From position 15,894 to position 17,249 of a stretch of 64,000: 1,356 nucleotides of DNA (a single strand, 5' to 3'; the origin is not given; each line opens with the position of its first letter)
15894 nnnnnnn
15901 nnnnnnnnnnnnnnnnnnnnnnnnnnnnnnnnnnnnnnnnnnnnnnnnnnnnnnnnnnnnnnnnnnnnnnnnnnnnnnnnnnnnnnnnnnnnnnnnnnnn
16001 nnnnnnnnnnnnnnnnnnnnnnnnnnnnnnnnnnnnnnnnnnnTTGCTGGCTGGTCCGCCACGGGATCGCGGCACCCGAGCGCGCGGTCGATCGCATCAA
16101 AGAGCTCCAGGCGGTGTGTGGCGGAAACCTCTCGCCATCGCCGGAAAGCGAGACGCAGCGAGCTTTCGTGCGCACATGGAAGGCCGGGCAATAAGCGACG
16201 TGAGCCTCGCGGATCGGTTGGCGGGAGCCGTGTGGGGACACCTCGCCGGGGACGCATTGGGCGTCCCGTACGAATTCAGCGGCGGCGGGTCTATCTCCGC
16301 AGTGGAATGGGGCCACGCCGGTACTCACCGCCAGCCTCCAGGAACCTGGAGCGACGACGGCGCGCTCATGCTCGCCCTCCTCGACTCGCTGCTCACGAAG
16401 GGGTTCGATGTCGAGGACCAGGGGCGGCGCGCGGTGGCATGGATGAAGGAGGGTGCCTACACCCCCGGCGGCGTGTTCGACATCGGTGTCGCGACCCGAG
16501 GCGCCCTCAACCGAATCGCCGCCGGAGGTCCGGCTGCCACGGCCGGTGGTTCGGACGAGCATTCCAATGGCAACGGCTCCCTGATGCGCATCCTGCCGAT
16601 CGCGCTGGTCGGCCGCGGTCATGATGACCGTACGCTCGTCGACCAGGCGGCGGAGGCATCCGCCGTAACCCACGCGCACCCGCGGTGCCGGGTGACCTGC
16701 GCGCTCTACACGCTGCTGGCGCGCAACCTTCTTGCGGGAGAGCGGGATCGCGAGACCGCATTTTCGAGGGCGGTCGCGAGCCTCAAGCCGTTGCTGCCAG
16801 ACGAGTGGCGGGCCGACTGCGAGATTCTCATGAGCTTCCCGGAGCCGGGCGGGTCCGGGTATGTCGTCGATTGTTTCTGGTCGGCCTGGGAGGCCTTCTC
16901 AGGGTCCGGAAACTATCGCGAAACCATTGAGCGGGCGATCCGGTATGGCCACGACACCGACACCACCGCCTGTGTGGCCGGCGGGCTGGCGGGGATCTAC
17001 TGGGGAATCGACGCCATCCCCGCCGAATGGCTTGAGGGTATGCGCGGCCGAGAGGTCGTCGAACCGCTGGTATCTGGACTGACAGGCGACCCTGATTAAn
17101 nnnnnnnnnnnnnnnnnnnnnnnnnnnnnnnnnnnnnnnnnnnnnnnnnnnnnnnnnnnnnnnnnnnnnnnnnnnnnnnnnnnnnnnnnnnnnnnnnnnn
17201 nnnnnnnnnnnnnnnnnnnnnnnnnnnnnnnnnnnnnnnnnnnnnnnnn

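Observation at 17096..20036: Three tandem paralogous Zn-ribbon genes translationally coupled to an HDAC-family hydrolase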

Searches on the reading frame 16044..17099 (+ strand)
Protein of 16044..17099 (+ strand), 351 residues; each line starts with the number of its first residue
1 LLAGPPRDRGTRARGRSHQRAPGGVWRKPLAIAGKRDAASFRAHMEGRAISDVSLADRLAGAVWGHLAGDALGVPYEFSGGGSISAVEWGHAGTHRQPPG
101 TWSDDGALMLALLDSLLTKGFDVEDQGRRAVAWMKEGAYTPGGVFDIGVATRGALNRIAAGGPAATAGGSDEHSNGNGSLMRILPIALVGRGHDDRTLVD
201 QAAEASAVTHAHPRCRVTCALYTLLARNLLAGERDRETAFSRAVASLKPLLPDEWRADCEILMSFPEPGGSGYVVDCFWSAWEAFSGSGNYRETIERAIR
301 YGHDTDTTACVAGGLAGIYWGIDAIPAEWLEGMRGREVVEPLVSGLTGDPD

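Call 3: search_protein_families(library=pfam, proteins=[window:16044-17099:+], max_evalue=1)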
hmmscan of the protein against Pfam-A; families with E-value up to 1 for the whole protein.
window:16044-17099:+ (351 aa): 1 family
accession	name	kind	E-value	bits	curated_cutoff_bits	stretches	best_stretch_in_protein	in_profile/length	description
PF03747.19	ADP_ribosyl_GH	-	1.5e-65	222.2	26.2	1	61-328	1-287/287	ADP-ribosylglycohydrolase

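Call 23: search_protein_families(library=padloc, proteins=[window:16044-17099:+], max_evalue=0.01)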
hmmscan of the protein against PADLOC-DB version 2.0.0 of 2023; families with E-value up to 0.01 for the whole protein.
window:16044-17099:+ (351 aa): 0 families

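Call 24: search_protein_families(library=ncbifam, proteins=[window:16044-17099:+], max_evalue=0.01)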
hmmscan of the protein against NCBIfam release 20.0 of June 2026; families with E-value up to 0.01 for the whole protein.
window:16044-17099:+ (351 aa): 2 families
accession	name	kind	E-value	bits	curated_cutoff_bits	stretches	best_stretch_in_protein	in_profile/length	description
NF041672.1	ADPriboarghdlase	equivalog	5.3e-36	124.1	490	1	48-341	59-350/361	ADP-ribosylarginine hydrolase Tri1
TIGR02662.1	dinitro_DRAG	equivalog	4.6e-27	95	337.05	1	56-334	2-268/287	ADP-ribosyl-[dinitrogen reductase] hydrolase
